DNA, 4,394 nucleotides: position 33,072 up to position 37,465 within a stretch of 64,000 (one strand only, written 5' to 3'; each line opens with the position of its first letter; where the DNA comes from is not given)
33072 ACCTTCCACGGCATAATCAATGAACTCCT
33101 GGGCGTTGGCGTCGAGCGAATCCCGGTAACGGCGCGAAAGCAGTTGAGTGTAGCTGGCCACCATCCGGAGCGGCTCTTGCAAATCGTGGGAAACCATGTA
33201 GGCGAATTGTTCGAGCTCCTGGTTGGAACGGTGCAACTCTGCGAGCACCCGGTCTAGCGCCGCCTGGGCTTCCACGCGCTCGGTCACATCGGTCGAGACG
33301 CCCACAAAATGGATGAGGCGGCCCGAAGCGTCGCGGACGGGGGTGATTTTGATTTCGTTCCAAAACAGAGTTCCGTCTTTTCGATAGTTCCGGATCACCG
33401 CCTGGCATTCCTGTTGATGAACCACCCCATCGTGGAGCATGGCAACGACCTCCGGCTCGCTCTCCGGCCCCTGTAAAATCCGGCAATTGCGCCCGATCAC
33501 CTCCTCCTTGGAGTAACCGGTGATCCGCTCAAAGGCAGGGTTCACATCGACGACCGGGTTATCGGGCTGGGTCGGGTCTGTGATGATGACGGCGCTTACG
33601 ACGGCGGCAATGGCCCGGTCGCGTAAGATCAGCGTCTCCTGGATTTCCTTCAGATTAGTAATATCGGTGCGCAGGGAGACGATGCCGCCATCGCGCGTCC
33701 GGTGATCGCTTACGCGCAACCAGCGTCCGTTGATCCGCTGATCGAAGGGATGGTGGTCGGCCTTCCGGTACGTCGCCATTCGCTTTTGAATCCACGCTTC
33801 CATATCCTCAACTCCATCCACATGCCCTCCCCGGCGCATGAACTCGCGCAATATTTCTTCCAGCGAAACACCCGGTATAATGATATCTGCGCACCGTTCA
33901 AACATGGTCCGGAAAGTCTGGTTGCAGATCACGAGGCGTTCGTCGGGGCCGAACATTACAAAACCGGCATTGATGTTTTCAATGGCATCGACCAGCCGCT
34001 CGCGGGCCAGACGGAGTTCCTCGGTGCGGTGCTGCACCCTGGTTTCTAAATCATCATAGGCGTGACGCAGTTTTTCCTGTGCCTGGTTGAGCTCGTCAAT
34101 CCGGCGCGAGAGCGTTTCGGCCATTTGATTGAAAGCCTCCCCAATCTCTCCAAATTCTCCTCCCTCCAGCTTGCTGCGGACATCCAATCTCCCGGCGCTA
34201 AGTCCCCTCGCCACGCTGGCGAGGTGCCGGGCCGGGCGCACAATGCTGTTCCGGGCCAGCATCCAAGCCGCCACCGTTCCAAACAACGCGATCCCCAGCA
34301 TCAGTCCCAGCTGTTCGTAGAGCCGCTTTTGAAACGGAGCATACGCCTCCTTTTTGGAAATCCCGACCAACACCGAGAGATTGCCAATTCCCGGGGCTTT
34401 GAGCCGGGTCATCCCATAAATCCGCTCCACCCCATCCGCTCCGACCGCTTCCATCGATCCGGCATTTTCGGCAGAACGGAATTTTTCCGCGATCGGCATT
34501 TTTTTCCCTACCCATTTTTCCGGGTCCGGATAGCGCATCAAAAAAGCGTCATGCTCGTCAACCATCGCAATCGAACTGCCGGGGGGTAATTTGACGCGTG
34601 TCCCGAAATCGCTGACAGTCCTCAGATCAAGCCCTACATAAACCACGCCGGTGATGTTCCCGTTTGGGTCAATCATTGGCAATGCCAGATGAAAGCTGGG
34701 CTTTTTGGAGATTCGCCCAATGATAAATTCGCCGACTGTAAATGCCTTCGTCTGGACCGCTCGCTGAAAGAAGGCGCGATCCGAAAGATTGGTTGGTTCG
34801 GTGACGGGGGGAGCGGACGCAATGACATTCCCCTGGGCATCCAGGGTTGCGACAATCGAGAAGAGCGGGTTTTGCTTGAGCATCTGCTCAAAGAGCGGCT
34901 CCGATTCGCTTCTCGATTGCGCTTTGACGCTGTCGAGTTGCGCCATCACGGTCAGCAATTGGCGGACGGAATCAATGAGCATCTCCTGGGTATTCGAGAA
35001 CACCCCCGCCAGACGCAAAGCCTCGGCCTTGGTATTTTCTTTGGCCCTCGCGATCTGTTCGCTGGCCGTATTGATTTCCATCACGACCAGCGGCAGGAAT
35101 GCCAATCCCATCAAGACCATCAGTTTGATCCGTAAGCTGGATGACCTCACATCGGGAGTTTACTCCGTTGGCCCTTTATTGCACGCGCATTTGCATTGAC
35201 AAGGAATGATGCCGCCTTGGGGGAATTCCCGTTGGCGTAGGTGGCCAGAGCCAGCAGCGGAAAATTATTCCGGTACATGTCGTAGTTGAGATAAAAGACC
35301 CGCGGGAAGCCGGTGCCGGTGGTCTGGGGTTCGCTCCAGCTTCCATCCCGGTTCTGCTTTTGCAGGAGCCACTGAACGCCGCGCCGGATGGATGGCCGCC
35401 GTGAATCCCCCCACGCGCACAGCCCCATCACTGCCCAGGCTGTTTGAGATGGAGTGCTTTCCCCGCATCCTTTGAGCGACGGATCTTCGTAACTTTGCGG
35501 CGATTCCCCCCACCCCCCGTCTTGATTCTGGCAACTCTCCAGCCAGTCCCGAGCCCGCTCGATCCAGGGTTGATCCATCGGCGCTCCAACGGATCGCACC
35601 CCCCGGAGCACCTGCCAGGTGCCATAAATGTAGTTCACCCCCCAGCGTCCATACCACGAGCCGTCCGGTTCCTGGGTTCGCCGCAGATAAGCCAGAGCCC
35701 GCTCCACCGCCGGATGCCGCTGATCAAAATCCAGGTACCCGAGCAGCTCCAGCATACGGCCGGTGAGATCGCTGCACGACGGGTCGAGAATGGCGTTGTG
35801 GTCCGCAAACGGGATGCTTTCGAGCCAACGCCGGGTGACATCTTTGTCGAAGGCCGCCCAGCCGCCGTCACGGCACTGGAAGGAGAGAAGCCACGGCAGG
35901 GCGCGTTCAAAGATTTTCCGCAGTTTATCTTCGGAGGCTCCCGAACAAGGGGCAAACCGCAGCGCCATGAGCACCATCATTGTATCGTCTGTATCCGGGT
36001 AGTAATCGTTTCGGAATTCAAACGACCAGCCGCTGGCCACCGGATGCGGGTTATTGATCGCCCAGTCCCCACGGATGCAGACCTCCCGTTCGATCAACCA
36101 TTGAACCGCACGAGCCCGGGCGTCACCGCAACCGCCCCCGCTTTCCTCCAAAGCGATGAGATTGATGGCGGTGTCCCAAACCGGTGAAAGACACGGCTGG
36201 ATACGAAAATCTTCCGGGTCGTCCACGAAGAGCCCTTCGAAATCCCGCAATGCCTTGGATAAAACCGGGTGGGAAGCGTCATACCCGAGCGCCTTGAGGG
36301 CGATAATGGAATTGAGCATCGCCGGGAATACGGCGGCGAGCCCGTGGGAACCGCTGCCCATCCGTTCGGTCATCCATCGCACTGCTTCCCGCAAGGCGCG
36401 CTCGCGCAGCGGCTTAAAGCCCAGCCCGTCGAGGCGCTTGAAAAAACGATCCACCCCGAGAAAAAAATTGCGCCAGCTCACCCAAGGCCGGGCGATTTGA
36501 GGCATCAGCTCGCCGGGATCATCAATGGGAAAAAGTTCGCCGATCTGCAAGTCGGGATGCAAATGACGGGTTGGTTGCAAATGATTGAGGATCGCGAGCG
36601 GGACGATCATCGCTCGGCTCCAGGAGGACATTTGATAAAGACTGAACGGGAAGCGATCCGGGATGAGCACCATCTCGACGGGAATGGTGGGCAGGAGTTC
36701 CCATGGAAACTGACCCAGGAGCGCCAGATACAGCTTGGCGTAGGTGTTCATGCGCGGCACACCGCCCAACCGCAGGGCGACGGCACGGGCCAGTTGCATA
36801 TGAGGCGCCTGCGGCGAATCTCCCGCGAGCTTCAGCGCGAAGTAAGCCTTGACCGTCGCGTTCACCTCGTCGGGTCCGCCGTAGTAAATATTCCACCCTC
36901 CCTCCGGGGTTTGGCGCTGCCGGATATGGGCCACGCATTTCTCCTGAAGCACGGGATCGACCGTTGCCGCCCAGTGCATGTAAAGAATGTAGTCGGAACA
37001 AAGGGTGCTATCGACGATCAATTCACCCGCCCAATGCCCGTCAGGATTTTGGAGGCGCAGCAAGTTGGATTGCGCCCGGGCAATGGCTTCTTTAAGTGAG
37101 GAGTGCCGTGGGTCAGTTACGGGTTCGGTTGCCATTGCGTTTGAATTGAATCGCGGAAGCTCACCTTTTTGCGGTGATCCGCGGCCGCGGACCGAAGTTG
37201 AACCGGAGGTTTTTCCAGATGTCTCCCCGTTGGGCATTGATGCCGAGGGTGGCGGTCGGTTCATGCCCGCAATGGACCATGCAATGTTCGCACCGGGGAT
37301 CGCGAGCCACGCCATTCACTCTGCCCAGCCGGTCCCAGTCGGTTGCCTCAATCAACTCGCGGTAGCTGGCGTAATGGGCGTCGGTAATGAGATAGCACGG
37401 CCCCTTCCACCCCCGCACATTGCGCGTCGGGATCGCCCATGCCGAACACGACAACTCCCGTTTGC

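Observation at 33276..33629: Intact LOV blue-light motif (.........) inside a periplasm-sensing transmembrane histidine kinase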

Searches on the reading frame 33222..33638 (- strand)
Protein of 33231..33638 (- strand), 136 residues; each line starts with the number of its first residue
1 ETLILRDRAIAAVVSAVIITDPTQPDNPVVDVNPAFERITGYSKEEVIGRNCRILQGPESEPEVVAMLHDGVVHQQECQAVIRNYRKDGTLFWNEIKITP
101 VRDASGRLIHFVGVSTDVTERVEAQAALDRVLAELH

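Call 4: search_solved_structures(query=window:33222-33623:-, show_alignments=4, max_evalue=0.00001)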
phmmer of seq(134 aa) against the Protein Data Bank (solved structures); distinct sequences matched with E-value up to 0.00001: 151 (the best 60 are shown).
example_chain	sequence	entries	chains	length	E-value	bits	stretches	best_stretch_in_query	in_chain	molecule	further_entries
9vf7_A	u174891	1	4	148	3.7e-38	133.7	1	4-130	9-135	histidine kinase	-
9vf8_A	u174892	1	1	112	1.2e-34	122.3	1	10-115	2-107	histidine kinase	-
6hmj_A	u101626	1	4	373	6.2e-33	116.8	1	10-129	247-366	Putative PAS/PAC sensor protein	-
6rhg_A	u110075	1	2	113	5.2e-31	110.6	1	10-115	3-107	Multi-sensor hybrid histidine kinase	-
6y7u_A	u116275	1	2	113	7.3e-31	110.1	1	10-115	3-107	Multi-sensor hybrid histidine kinase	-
6y7r_A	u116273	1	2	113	1.1e-30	109.5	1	9-115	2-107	Multi-sensor hybrid histidine kinase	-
6ywg_A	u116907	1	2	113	7.1e-30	106.9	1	10-115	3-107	Multi-sensor hybrid histidine kinase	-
6yx4_A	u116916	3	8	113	9.8e-30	106.5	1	10-115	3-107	Multi-sensor hybrid histidine kinase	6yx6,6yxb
6rhf_A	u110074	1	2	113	9.9e-30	106.5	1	10-115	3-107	Multi-sensor hybrid histidine kinase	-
6ywh_A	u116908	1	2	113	9.9e-30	106.5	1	10-115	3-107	Multi-sensor hybrid histidine kinase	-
6ywi_A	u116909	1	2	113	9.9e-30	106.5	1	10-115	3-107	Multi-sensor hybrid histidine kinase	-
6yxc_A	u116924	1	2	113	1.4e-29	106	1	10-115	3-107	Multi-sensor hybrid histidine kinase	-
6ywq_A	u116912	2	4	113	1.4e-29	106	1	10-115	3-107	Multi-sensor hybrid histidine kinase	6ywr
8pky_A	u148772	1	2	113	1.9e-29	105.5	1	10-115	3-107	histidine kinase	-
6i20_B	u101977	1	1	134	2.3e-29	105.3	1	9-116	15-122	Aureochrome1-like protein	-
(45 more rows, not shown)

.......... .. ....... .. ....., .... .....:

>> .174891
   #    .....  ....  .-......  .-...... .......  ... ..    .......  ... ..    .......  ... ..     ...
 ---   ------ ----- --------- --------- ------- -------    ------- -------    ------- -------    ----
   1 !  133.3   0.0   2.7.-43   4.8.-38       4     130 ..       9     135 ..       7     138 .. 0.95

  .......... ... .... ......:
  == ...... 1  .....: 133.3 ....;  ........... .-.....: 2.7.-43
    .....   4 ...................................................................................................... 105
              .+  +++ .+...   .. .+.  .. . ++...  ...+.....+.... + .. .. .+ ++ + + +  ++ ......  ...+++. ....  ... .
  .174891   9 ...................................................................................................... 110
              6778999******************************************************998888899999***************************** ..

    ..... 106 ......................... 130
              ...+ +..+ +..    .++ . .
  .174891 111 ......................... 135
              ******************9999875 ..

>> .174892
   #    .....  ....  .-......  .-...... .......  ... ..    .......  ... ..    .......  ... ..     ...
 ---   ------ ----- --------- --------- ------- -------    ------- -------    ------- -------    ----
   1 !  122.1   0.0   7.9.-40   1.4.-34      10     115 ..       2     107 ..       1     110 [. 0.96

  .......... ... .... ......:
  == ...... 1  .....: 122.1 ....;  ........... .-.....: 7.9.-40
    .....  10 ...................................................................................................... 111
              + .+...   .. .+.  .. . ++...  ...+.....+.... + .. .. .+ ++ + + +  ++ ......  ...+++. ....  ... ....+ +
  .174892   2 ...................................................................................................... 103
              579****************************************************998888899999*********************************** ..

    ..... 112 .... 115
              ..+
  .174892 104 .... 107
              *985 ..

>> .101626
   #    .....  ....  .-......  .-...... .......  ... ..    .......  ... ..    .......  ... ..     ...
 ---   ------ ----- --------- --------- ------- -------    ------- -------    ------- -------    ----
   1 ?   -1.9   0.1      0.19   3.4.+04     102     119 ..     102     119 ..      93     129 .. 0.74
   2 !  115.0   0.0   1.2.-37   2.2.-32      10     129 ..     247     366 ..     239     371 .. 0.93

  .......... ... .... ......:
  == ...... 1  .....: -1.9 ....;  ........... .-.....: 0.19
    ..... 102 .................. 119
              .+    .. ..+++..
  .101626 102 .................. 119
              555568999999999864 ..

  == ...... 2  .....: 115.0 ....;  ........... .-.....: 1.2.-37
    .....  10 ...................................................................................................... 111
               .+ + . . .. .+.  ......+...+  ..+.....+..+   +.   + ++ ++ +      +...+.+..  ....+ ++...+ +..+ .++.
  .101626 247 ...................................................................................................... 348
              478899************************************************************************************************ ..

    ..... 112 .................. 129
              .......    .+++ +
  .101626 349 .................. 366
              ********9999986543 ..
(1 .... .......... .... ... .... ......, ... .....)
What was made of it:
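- LOV identity: E 3.7e-38 to solved LOV domains (call 4).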

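Call 31: search_protein_representatives(protein=window:33231-33638:-)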
Query: 136 residues. Proteins with E-value up to 0.001 (for the whole library): 240714; up to 1e-10: 91428; up to 1e-30: 6138. The best 150 are listed.
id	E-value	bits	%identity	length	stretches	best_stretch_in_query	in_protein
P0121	1.3e-230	768.9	29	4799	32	26-135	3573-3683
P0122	4.4e-225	751.1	39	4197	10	15-124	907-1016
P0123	6.0e-182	611.6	35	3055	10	15-120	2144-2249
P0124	4.7e-130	443.8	41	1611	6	13-130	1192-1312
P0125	2.7e-117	402.5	37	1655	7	16-135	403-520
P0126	2.2e-116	399.6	31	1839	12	29-127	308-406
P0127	6.6e-108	372.2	40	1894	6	3-128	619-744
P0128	6.6e-102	352.8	27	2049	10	16-135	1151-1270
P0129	3.5e-97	337.5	39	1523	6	2-130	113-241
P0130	8.9e-97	336.2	34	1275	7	3-132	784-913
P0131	1.2e-96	335.8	26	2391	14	7-134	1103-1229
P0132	1.5e-93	325.8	30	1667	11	24-132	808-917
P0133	2.9e-93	324.8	32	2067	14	16-128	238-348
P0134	6.6e-93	323.7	31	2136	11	2-128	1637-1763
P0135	4.0e-92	321.2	29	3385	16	28-127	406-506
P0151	1.1e-79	281.0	37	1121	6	2-130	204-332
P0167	3.1e-72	256.9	36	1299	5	1-129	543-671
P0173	3.7e-70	250.1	39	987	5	2-128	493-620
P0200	6.6e-65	233.2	37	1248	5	5-124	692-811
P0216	1.2e-63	229.1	34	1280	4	2-129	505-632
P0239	1.1e-61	222.7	31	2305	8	1-128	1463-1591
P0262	4.5e-60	217.6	33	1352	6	3-130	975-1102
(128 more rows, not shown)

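Call 49: search_protein_families(library=pfam, proteins=[P0216, P0239, P0262, P0173, P0151, P0200, P0167], max_evalue=0.00001)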
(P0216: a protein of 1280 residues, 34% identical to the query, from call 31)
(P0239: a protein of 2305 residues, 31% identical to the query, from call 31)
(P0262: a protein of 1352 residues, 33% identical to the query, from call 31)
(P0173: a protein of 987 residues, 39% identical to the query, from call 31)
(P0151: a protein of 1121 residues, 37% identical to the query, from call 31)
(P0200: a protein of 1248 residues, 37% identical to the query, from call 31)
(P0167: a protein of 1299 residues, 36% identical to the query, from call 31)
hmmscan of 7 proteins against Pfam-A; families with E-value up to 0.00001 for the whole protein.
P0216 (1280 aa): 10 families
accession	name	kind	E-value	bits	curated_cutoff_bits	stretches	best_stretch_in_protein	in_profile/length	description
PF13426.13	PAS_9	-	2.7e-78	259.3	27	4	518-623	2-103/103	PAS domain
PF00989.32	PAS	-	6.2e-61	203.8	22.6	4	386-496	2-113/113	PAS fold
PF08448.16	PAS_4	-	2.6e-52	176.1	23.1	4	391-500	1-109/110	PAS fold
PF08447.18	PAS_3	-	2.3e-43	146.8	25.6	3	532-617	1-88/89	PAS fold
PF03924.19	CHASE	-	9.7e-41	140.1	25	1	77-265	2-185/189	CHASE domain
PF00072.30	Response_reg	-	3.1e-26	92.2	30.2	1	1148-1262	1-110/111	Response regulator receiver domain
PF13188.13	PAS_8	-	4.3e-26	90.3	21.8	0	508-564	2-53/65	PAS domain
PF02518.31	HATPase_c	-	6.8e-25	88.1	26.4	1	1019-1118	4-106/111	Histidine kinase-, DNA gyrase B-, and HSP90-like ATPase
PF00512.31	HisKA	-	1.4e-21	76.7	26.9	1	904-969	1-66/66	His Kinase A (phospho-acceptor) domain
PF13596.12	PAS_10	-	6e-06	27.3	22.1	0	423-497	36-106/106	PAS domain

P0239 (2305 aa): 15 families
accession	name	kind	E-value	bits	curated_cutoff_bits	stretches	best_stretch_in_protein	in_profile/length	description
PF08447.18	PAS_3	-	4.9e-151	491.9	25.6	7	285-372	2-88/89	PAS fold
PF13426.13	PAS_9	-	4.6e-99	326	27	6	1478-1582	3-102/103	PAS domain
PF00989.32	PAS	-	8.5e-89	293.6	22.6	7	1469-1579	4-111/113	PAS fold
PF08448.16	PAS_4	-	2.2e-81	269.7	23.1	4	950-1052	3-110/110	PAS fold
PF00072.30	Response_reg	-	2.4e-46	156.9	30.2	2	2035-2160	1-110/111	Response regulator receiver domain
PF13188.13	PAS_8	-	9e-42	140.1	21.8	1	1191-1245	1-55/65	PAS domain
PF02518.31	HATPase_c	-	3.4e-31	108.4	26.4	1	1734-1849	1-110/111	Histidine kinase-, DNA gyrase B-, and HSP90-like ATPase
PF00512.31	HisKA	-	5.3e-22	78.1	26.9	1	1622-1687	1-66/66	His Kinase A (phospho-acceptor) domain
PF14598.12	PAS_11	-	7e-16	58.6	25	0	1390-1428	37-75/109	PAS domain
PF13185.12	GAF_2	-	2.7e-15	57.2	28.6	1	800-928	3-135/136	GAF domain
PF01627.28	Hpt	-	7.1e-14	52.3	24.6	1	2214-2297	1-84/84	Hpt domain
PF01590.32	GAF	-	1.7e-13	51.7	22.4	1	801-928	2-133/133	GAF domain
PF00672.30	HAMP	-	1.7e-12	47.9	25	1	200-247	2-49/53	HAMP domain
PF13492.12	GAF_3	-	3.2e-09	37.7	27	1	802-930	3-129/129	GAF domain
PF12729.13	4HB_MCP_1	-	4.7e-06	26.7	27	1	1-133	2-138/181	Four helix bundle sensory module for signal transduction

P0262 (1352 aa): 7 families
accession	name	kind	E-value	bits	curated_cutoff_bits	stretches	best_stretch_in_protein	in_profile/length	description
PF08447.18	PAS_3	-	2.2e-98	323.2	25.6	5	355-441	2-88/89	PAS fold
PF00989.32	PAS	-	4.2e-84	278.5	22.6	6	473-577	7-113/113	PAS fold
PF13426.13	PAS_9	-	1.7e-71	237.5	27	4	988-1092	3-103/103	PAS domain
PF08448.16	PAS_4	-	2.7e-57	192.2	23.1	5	475-582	3-110/110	PAS fold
PF13188.13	PAS_8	-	4.8e-42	140.9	21.8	2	592-634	1-44/65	PAS domain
PF02518.31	HATPase_c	-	4.3e-32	111.3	26.4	1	1226-1337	1-110/111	Histidine kinase-, DNA gyrase B-, and HSP90-like ATPase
PF00512.31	HisKA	-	2.4e-20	72.8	26.9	1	1114-1181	2-66/66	His Kinase A (phospho-acceptor) domain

P0173 (987 aa): 7 families
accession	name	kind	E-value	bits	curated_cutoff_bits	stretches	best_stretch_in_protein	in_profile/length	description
PF13426.13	PAS_9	-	2.5e-64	214.4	27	3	507-612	3-103/103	PAS domain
PF08447.18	PAS_3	-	9.5e-51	170.5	25.6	3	396-480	3-88/89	PAS fold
PF00989.32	PAS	-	3.1e-48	162.9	22.6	2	373-484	2-113/113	PAS fold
PF08448.16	PAS_4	-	3.5e-42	143.5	23.1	3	378-488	1-109/110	PAS fold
PF13188.13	PAS_8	-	1.8e-30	104.2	21.8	1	626-676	2-50/65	PAS domain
PF02518.31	HATPase_c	-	7e-27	94.5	26.4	1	864-974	4-110/111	Histidine kinase-, DNA gyrase B-, and HSP90-like ATPase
PF00512.31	HisKA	-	1.9e-19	69.9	26.9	1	750-815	1-65/66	His Kinase A (phospho-acceptor) domain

P0151 (1121 aa): 6 families
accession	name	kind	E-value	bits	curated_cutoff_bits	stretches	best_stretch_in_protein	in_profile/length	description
PF13426.13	PAS_9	-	1.7e-87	288.8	27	6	218-322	3-103/103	PAS domain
PF08448.16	PAS_4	-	1.2e-79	264.1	23.1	5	341-450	1-110/110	PAS fold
PF00989.32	PAS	-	4.5e-73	242.9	22.6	5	209-320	4-113/113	PAS fold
PF08447.18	PAS_3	-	1.2e-59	199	25.6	2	739-824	3-89/89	PAS fold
PF13188.13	PAS_8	-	1.1e-33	114.4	21.8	2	584-623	4-43/65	PAS domain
PF02518.31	HATPase_c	-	1.5e-18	67.7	26.4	1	1004-1114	2-110/111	Histidine kinase-, DNA gyrase B-, and HSP90-like ATPase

P0200 (1248 aa): 7 families
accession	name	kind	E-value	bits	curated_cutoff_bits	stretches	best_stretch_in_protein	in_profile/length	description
PF08447.18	PAS_3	-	1.4e-77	256.4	25.6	5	592-675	5-87/89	PAS fold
PF00563.25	EAL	-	7e-68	228.9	31.3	1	997-1229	3-236/236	EAL domain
PF13426.13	PAS_9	-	2.4e-55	185.6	27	2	702-807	2-103/103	PAS domain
PF00990.26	GGDEF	-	1.4e-49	168.4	23.8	1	819-976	1-161/161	Diguanylate cyclase, GGDEF domain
PF00989.32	PAS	-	1.4e-45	154.4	22.6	3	692-805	2-113/113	PAS fold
PF13188.13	PAS_8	-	1e-26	92.3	21.8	1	692-747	2-52/65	PAS domain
PF08448.16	PAS_4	-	3.9e-24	85.4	23.1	2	712-810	13-110/110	PAS fold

P0167 (1299 aa): 10 families
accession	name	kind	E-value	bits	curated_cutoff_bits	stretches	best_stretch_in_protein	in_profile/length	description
PF13426.13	PAS_9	-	2e-88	291.9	27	5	561-662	6-103/103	PAS domain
PF00989.32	PAS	-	1.8e-67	224.8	22.6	5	180-286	2-110/113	PAS fold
PF08448.16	PAS_4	-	7.4e-66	219.7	23.1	5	186-291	2-107/110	PAS fold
PF08447.18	PAS_3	-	3.6e-53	178.2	25.6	4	822-907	3-89/89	PAS fold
PF13188.13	PAS_8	-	7.9e-35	118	21.8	2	179-232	1-54/65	PAS domain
PF02518.31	HATPase_c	-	8.3e-29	100.7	26.4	1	1046-1157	2-110/111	Histidine kinase-, DNA gyrase B-, and HSP90-like ATPase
PF00072.30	Response_reg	-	1.1e-19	71.1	30.2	1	1184-1295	1-109/111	Response regulator receiver domain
PF00512.31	HisKA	-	7.4e-19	68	26.9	1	933-997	1-65/66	His Kinase A (phospho-acceptor) domain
PF01590.32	GAF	-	1.5e-18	68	22.4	1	25-158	1-133/133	GAF domain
PF13185.12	GAF_2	-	7.5e-10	39.6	28.6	1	24-158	2-135/136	GAF domain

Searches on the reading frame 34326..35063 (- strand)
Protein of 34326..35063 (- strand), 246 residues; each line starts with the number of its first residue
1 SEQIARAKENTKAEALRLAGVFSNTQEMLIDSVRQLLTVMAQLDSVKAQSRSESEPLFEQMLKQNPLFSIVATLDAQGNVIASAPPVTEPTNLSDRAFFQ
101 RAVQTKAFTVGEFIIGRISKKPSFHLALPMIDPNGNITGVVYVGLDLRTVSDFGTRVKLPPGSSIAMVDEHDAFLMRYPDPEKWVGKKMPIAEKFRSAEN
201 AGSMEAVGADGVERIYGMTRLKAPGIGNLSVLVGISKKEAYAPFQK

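Call 73: search_solved_structures(query=window:34326-35063:-, max_evalue=0.01)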
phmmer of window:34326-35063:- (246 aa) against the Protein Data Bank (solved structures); distinct sequences matched with E-value up to 0.01: 3.
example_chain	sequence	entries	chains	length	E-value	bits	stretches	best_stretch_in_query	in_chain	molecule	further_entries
4jgo_A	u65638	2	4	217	1.2e-10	44.7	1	13-147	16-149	Sporulation kinase D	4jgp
4jgq_A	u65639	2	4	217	8.3e-10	42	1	13-147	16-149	Sporulation kinase D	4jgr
3lif_A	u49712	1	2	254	0.0003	23.8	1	52-182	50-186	Putative diguanylate cyclase (GGDEF) with PAS/PAC domain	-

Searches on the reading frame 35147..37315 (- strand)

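Call 3: search_protein_families(library=pfam, proteins=[window:35147-37315:-], max_evalue=0.01)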
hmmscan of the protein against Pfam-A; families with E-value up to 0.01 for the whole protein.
window:35147-37315:- (722 aa): 5 families
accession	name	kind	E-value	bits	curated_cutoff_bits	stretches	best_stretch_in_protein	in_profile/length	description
PF13243.12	SQHop_cyclase_C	-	7.8e-140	465.8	26.1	1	376-694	1-318/319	Squalene-hopene cyclase C-terminal domain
PF13249.12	SQHop_cyclase_N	-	1.8e-107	359.3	26.2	2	78-366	1-289/291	Squalene-hopene cyclase N-terminal domain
PF00432.27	Prenyltrans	-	7e-08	32.7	26.5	1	471-656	54-211/304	Prenyltransferase alpha-alpha toroid domain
PF07678.20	TED_complement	-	2.4e-06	27.3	22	0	549-633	77-163/312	A-macroglobulin TED domain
PF15567.11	Imm35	-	0.004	17.7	27.5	0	398-449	2-54/85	Immunity protein 35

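Call 56: search_protein_families(library=ncbifam, proteins=[window:35147-37135:-], max_evalue=0.00001)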
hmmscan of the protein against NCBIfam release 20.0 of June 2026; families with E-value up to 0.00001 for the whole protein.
window:35147-37135:- (662 aa): 5 families
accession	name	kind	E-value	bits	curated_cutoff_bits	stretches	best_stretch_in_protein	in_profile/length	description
TIGR01507.1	hopene_cyclase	equivalog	2.2e-204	680.5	431.1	1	1-635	4-635/640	squalene--hopene cyclase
TIGR01787.1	squalene_cyclas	subfamily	3.6e-160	534.6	322.7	1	17-634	1-621/622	squalene/oxidosqualene cyclases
TIGR03463.1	osq_cycl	subfamily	1.1e-76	258.6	851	1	24-633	3-634/634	2,3-oxidosqualene cyclase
TIGR04277.1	squa_tetra_cyc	equivalog_domain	1.2e-55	189.2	500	1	369-634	351-621/624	tetrahymanol synthase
NF053823.1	SCO2321_fam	equivalog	1.7e-19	70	300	0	563-602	102-140/405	SCO2321 family membrane protein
